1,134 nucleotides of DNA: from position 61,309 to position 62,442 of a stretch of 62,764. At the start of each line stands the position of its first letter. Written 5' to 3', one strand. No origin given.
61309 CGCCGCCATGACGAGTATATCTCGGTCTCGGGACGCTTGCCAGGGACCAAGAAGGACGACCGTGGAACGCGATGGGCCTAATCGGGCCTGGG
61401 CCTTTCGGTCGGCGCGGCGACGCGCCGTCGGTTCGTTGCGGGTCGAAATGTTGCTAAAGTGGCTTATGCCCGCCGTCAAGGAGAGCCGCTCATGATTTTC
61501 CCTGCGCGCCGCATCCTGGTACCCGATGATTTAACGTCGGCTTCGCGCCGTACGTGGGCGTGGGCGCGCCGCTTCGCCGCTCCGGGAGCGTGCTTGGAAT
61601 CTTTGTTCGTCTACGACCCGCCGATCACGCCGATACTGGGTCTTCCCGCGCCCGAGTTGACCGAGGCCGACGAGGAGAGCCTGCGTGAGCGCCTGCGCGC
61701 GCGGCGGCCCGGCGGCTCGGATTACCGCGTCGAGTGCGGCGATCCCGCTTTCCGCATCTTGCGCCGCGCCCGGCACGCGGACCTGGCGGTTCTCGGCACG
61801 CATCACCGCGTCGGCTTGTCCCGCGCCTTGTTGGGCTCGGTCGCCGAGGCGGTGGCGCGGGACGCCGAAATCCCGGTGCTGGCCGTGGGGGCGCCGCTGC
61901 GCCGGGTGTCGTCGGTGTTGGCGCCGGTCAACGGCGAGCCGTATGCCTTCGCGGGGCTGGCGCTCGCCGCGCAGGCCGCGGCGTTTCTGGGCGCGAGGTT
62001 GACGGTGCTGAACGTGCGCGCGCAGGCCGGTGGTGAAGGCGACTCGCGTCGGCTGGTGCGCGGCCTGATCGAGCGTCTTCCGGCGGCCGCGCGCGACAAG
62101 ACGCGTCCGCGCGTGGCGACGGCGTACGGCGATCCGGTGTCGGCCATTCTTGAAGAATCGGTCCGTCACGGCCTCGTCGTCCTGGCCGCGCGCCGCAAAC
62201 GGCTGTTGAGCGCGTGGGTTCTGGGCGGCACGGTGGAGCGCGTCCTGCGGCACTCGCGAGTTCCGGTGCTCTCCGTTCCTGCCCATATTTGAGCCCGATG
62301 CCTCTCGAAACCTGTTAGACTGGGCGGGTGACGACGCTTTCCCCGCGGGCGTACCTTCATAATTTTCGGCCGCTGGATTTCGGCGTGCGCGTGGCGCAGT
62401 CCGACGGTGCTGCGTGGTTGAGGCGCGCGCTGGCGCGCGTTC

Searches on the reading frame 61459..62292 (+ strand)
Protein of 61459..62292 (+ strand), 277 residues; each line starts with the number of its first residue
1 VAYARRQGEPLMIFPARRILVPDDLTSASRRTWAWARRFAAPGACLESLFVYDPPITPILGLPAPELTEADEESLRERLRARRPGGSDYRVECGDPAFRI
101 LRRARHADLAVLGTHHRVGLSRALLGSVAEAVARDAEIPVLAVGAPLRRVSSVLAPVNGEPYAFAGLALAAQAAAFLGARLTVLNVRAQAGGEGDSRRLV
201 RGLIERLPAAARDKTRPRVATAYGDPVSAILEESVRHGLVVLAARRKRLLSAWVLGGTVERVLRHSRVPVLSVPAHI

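Call 79: search_protein_families(library=pfam, proteins=[window:61459-62292:+], max_evalue=0.00001)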
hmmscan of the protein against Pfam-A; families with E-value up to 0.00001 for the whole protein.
window:61459-62292:+ (277 aa): 1 family
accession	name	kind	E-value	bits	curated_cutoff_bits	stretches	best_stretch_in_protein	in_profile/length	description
PF00582.32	Usp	-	7.3e-31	108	24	2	17-143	3-140/141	Universal stress protein family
